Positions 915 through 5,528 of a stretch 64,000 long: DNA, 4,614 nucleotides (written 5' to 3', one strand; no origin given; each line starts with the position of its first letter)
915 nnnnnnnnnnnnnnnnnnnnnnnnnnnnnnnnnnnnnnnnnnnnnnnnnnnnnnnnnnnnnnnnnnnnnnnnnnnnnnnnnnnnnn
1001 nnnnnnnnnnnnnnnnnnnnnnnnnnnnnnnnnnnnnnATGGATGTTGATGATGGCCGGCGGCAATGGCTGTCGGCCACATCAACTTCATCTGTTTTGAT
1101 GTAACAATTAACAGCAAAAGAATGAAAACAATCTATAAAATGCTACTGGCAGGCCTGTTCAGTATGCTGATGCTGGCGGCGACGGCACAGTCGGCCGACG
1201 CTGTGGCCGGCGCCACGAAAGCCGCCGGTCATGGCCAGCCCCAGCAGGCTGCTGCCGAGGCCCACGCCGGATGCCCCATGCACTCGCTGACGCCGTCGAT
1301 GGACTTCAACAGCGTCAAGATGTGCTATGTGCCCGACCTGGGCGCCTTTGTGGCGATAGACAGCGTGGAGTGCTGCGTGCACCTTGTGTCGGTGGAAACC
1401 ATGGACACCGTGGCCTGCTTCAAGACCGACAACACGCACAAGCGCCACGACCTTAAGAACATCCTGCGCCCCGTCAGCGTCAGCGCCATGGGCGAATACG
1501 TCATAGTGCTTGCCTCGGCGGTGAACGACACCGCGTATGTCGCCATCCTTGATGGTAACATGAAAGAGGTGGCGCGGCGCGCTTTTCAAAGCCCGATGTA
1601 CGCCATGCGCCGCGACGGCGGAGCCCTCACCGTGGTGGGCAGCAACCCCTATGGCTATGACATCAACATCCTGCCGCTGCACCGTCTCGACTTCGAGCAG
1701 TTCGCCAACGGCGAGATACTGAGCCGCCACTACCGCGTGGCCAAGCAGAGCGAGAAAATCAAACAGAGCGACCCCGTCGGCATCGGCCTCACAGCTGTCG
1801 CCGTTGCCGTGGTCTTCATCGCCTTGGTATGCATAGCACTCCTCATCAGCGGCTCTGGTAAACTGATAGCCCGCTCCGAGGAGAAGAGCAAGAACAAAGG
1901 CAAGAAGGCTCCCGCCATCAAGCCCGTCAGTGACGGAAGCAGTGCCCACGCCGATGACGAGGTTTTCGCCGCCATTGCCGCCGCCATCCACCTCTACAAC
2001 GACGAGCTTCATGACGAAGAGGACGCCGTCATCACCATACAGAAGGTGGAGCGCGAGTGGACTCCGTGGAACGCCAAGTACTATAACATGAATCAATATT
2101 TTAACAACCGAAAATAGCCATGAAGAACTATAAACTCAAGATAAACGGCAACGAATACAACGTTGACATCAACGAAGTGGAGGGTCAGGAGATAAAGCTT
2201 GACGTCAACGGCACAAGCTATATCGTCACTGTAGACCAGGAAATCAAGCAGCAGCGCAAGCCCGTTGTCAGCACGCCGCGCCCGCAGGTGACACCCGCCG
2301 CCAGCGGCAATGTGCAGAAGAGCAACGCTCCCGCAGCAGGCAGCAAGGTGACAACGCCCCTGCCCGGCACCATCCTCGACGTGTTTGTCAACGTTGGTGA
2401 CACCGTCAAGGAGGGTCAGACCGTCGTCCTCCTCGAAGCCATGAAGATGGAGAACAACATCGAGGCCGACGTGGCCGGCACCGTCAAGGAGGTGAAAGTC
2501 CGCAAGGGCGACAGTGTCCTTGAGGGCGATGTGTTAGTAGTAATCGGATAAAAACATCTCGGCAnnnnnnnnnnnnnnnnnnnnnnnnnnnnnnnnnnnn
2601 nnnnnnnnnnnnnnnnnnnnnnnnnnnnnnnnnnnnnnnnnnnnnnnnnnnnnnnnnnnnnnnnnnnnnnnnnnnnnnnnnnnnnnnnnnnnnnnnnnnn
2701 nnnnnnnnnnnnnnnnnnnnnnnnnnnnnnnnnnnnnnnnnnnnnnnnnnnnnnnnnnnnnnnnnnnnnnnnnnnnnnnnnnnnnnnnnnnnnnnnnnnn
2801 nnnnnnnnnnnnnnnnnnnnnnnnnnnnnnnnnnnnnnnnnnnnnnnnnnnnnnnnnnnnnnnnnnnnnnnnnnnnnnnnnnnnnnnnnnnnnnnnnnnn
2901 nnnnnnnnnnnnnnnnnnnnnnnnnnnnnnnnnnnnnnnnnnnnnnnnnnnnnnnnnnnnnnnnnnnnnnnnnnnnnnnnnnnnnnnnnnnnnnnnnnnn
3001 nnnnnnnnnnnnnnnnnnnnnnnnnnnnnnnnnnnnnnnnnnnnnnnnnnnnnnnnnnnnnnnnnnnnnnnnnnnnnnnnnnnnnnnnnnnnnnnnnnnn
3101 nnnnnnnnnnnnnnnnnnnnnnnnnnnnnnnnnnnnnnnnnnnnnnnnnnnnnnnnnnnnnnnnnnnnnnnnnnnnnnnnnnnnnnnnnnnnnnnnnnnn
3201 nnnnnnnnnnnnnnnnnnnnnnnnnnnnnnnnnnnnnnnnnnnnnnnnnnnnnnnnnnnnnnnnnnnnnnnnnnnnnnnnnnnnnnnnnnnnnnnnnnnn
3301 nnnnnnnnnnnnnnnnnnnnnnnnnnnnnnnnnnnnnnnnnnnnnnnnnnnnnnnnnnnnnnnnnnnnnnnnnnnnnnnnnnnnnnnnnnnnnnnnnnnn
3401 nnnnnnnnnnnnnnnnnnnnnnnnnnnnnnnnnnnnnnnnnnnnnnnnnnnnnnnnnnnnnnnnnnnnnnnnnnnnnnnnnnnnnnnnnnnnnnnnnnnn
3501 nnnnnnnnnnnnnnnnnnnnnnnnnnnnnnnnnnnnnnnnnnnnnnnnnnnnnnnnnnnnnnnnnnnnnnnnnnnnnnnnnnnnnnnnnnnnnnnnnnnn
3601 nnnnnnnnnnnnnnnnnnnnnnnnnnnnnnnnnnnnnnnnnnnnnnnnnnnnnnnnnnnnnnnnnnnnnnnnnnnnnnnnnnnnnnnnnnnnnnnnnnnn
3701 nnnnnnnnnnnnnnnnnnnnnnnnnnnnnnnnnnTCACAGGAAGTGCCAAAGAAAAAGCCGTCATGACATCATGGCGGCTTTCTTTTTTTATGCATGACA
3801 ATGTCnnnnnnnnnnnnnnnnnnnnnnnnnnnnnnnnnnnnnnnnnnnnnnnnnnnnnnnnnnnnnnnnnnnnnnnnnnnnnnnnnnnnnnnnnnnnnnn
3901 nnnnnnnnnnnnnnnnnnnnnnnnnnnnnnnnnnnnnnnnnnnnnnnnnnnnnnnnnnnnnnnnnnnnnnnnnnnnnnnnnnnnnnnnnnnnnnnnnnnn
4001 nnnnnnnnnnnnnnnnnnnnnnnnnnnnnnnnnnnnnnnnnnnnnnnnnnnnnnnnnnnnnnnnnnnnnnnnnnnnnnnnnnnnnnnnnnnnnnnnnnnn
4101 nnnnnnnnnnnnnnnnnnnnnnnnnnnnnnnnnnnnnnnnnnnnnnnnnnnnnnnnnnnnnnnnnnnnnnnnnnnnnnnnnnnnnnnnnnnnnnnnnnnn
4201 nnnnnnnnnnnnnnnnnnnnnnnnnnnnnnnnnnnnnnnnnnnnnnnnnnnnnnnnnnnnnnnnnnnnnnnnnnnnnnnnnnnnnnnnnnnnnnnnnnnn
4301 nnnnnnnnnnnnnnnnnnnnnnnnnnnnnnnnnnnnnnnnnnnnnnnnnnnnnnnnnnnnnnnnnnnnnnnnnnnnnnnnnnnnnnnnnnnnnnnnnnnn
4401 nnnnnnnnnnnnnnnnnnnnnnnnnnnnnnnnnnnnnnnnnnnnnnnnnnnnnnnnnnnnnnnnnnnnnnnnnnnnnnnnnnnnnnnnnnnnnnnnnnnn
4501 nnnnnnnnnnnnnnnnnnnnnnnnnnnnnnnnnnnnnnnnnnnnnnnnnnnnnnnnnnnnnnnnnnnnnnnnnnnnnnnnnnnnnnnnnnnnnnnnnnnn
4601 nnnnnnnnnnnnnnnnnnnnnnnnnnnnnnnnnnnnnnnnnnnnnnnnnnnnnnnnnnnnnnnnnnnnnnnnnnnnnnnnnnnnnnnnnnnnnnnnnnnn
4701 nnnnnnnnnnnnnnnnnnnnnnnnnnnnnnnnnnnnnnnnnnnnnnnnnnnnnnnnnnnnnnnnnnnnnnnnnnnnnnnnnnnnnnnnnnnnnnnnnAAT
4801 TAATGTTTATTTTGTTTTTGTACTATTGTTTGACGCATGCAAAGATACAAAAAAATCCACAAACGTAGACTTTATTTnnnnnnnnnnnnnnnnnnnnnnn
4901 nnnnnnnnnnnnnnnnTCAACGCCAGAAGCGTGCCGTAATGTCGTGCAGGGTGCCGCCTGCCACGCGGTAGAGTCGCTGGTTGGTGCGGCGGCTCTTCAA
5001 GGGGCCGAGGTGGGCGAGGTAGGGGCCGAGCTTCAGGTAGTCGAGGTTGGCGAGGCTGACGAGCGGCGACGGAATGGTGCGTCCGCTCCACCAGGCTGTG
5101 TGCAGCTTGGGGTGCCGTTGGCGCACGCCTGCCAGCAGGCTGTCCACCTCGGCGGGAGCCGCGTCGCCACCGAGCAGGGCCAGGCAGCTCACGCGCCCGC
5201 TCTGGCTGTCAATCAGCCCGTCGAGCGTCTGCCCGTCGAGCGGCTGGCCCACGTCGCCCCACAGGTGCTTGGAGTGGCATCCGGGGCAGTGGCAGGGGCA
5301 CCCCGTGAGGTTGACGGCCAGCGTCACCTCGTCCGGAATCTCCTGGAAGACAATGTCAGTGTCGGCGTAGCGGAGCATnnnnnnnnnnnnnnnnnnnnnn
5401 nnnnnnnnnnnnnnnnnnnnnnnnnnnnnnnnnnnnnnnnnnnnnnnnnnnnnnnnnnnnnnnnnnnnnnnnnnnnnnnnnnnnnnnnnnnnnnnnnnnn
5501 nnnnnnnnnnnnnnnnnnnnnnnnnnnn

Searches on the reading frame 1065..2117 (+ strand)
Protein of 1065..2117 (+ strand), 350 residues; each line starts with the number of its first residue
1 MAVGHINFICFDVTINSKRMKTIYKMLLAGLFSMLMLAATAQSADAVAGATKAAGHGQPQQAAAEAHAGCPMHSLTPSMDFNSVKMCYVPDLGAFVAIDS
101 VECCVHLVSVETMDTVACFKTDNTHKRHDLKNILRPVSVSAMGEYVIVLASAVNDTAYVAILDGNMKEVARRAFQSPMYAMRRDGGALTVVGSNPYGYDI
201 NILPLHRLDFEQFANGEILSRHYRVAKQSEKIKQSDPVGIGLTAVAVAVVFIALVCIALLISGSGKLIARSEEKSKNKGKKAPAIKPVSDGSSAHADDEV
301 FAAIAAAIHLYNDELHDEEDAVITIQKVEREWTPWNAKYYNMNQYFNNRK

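Call 73: search_protein_families(library=pfam, proteins=[window:1065-2117:+], max_evalue=0.0001)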
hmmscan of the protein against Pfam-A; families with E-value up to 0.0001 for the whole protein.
window:1065-2117:+ (350 aa): 1 family
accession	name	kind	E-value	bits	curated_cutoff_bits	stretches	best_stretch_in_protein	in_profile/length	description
PF04277.18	OAD_gamma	-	1.3e-12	48.6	27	1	239-311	3-75/76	Oxaloacetate decarboxylase, gamma chain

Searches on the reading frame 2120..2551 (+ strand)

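Call 73: search_protein_families(library=pfam, proteins=[window:2120-2551:+], max_evalue=0.0001)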
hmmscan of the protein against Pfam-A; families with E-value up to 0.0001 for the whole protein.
window:2120-2551:+ (143 aa): 4 families
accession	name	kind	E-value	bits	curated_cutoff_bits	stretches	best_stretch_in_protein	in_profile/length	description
PF00364.28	Biotin_lipoyl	-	1.9e-21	76.1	22.1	1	71-142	6-73/73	Biotin-requiring enzyme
PF13533.13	Biotin_lipoyl_2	-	7e-12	45.3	29.8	1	113-142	2-31/32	Biotin-lipoyl like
PF16576.10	HlyD_D23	-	1.3e-05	25.1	30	0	64-104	98-138/214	Barrel-sandwich domain of CusB or HlyD membrane-fusion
PF13375.12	RnfC_N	-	7.2e-05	23.2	25.6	0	84-130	40-85/101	RnfC Barrel sandwich hybrid domain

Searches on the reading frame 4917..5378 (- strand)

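Call 73: search_protein_families(library=pfam, proteins=[window:4917-5378:-], max_evalue=0.0001)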
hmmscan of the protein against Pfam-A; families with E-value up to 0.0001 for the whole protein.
window:4917-5378:- (153 aa): 1 family
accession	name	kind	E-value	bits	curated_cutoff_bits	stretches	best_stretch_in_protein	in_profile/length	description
PF13353.11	Fer4_12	-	2.1e-07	31.7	22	1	21-102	9-94/137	4Fe-4S single cluster domain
